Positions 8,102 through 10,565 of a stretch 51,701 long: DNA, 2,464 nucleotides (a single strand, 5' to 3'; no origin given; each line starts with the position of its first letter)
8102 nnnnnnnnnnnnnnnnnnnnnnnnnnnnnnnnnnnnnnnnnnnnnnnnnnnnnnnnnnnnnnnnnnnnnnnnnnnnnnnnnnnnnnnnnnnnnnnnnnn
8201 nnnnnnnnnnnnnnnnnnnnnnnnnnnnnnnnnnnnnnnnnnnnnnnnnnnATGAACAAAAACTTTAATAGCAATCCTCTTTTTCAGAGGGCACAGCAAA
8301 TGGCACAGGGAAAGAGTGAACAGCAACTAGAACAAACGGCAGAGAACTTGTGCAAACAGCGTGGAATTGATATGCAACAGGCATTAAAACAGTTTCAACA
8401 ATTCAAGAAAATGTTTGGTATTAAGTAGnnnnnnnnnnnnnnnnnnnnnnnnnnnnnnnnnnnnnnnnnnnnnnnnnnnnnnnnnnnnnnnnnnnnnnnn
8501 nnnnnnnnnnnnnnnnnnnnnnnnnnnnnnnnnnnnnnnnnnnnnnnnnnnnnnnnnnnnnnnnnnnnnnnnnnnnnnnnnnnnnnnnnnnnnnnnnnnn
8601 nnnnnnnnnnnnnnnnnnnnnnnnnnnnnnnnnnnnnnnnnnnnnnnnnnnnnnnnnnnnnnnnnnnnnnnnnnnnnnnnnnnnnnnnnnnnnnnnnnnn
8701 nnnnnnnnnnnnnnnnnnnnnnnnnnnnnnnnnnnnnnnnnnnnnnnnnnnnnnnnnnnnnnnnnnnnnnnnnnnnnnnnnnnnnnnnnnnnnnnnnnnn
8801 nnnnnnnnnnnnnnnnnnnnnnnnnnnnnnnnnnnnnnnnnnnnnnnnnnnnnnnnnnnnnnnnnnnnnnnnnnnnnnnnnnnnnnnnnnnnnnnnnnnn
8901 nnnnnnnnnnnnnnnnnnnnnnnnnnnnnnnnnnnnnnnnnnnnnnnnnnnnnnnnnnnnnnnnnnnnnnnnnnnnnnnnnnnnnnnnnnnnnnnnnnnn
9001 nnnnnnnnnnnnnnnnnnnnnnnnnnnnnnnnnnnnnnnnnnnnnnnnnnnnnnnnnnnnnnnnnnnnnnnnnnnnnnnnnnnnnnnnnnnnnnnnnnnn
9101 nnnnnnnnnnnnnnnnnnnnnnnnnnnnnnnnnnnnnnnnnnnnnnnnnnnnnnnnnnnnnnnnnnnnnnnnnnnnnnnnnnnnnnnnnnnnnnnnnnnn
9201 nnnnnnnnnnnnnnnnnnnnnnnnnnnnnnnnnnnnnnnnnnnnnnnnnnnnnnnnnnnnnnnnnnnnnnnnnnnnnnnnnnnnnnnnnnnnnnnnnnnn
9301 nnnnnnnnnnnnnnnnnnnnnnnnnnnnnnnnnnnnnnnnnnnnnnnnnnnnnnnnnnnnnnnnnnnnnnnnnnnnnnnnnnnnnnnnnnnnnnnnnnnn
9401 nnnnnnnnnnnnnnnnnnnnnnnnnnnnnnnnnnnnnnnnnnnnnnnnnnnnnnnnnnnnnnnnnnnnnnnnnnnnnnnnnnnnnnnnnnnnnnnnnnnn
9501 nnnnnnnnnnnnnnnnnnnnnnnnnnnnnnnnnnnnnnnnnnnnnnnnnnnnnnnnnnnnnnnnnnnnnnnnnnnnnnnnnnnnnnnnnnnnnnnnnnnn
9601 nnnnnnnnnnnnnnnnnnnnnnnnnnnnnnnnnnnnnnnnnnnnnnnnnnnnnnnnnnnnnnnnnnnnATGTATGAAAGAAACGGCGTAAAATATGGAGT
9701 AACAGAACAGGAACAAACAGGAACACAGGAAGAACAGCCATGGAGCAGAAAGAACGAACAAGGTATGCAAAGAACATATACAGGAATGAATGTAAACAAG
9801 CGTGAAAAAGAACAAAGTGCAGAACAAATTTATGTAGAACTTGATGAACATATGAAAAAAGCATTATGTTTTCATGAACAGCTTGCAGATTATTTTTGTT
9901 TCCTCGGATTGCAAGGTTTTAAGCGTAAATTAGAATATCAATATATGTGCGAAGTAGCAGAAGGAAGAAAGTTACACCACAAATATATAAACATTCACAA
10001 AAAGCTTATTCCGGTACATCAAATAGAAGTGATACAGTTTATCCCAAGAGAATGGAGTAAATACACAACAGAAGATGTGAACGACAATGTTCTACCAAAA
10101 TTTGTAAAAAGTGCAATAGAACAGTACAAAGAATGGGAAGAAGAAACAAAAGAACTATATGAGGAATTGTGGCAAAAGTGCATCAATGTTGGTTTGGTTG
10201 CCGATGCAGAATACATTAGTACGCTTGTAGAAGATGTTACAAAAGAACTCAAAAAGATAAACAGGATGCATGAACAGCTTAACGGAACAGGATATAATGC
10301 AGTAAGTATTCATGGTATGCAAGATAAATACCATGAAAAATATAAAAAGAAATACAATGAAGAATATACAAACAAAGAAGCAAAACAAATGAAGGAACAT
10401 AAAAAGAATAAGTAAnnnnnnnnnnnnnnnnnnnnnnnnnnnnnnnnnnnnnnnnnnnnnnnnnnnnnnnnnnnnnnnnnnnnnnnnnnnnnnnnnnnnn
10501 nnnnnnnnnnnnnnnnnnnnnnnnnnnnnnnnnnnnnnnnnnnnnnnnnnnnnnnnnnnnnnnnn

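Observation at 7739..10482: Orphan five-gene cassette of Q/N/G/C-rich proteins sits where a lysis module would normally be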

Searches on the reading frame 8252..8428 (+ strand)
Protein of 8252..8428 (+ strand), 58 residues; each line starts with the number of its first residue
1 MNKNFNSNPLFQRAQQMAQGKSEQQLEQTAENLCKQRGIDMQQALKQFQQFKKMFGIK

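Call 3: search_protein_families(library=pfam, proteins=[window:8252-8428:+], max_evalue=1)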
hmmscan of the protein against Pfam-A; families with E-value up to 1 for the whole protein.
window:8252-8428:+ (58 aa): 2 families
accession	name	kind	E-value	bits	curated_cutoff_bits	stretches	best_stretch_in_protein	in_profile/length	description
PF03943.19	TAP_C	-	0.017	15.1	21.3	1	30-54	17-41/49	TAP C-terminal domain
PF17805.7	AsnC_trans_reg2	-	0.055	14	27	1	17-52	51-86/86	AsnC-like ligand binding domain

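Call 4: search_protein_families(library=phrogs, proteins=[window:8252-8428:+], max_evalue=0.1)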
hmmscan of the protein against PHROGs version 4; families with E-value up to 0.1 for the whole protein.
window:8252-8428:+ (58 aa): 0 families

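Call 12: search_protein_families(library=ncbifam, proteins=[window:8252-8428:+], max_evalue=1)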
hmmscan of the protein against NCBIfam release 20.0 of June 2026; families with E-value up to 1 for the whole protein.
window:8252-8428:+ (58 aa): 0 families

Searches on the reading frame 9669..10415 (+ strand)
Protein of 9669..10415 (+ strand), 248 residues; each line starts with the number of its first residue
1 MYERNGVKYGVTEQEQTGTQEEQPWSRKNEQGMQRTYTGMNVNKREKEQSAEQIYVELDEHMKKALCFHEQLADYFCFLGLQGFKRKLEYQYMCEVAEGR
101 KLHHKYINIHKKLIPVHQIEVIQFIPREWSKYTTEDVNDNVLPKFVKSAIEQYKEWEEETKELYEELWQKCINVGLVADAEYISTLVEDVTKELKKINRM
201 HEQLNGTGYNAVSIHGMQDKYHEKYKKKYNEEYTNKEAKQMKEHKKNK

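Call 3: search_protein_families(library=pfam, proteins=[window:9669-10415:+], max_evalue=1)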
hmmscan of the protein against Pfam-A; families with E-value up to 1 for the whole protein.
window:9669-10415:+ (248 aa): 3 families
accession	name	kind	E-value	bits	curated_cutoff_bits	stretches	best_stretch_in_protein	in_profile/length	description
PF22937.1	PDXDC1-like_cen2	-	0.016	15.7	29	1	121-198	24-100/104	PDXDC1-like second central domain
PF09432.15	THP2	-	0.017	15.6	28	1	118-169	11-62/129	Tho complex subunit THP2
PF20724.2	DUF6831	-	0.17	11.4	25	1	81-166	115-200/223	Domain of unknown function (DUF6831)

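Call 4: search_protein_families(library=phrogs, proteins=[window:9669-10415:+], max_evalue=0.1)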
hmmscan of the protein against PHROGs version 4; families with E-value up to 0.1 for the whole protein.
window:9669-10415:+ (248 aa): 1 family
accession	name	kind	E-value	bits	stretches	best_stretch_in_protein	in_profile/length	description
phrog_17879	-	unknown function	0.00029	21.6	1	68-227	28-170/175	-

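Call 12: search_protein_families(library=ncbifam, proteins=[window:9669-10415:+], max_evalue=1)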
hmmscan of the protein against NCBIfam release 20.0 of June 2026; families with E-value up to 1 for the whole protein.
window:9669-10415:+ (248 aa): 0 families

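Call 52: search_solved_structures(query=A4, max_evalue=10)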
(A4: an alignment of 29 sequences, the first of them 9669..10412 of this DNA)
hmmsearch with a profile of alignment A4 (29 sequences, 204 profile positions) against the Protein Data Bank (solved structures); distinct sequences matched with E-value up to 10: 23.
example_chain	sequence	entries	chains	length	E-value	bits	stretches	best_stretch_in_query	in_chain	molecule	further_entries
3kx9_A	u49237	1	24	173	0.0001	25.2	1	19-69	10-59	Ferritin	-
1s3q_A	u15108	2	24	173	0.00013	24.8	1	19-69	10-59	ferritin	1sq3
5v5k_A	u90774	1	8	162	0.00015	24.6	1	19-69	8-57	Ferritin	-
5ls9_A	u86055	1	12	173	0.00029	23.7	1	19-69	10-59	Ferritin, putative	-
7dyb_H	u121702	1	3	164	0.0045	19.8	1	17-97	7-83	Ferritin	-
7dy8_H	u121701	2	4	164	0.0058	19.5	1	17-97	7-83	Ferritin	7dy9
7xa2_A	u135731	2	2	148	0.012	18.4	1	17-97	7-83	Ferritin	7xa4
7xa0_A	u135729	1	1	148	0.015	18.1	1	17-97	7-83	Ferritin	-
7ohf_A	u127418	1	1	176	0.016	18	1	28-97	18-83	Ferritin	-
2jd6_0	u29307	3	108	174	0.016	18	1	29-97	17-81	FERRITIN HOMOLOG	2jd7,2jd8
7dl5_H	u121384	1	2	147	0.016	18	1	18-97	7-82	Ferritin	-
2x17_0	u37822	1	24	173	0.019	17.8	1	29-97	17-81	PUTATIVE FERRITIN HOMOLOG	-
6txj_A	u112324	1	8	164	0.022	17.6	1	17-98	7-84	Ferritin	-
7xa1_A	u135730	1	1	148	0.039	16.7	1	17-99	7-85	Ferritin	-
6txl_A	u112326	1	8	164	0.044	16.6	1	17-98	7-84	Ferritin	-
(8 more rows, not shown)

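Call 89: search_solved_structures(query=A4, max_evalue=0.001, show_alignments=2)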
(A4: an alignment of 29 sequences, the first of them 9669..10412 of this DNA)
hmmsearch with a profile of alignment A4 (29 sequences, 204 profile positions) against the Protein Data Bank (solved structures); distinct sequences matched with E-value up to 0.001: 4.
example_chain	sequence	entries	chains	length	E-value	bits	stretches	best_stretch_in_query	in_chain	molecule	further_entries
3kx9_A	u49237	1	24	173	0.0001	25.2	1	19-69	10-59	Ferritin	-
1s3q_A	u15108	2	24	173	0.00013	24.8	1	19-69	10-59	ferritin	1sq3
5v5k_A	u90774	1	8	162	0.00015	24.6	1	19-69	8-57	Ferritin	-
5ls9_A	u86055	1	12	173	0.00029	23.7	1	19-69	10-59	Ferritin, putative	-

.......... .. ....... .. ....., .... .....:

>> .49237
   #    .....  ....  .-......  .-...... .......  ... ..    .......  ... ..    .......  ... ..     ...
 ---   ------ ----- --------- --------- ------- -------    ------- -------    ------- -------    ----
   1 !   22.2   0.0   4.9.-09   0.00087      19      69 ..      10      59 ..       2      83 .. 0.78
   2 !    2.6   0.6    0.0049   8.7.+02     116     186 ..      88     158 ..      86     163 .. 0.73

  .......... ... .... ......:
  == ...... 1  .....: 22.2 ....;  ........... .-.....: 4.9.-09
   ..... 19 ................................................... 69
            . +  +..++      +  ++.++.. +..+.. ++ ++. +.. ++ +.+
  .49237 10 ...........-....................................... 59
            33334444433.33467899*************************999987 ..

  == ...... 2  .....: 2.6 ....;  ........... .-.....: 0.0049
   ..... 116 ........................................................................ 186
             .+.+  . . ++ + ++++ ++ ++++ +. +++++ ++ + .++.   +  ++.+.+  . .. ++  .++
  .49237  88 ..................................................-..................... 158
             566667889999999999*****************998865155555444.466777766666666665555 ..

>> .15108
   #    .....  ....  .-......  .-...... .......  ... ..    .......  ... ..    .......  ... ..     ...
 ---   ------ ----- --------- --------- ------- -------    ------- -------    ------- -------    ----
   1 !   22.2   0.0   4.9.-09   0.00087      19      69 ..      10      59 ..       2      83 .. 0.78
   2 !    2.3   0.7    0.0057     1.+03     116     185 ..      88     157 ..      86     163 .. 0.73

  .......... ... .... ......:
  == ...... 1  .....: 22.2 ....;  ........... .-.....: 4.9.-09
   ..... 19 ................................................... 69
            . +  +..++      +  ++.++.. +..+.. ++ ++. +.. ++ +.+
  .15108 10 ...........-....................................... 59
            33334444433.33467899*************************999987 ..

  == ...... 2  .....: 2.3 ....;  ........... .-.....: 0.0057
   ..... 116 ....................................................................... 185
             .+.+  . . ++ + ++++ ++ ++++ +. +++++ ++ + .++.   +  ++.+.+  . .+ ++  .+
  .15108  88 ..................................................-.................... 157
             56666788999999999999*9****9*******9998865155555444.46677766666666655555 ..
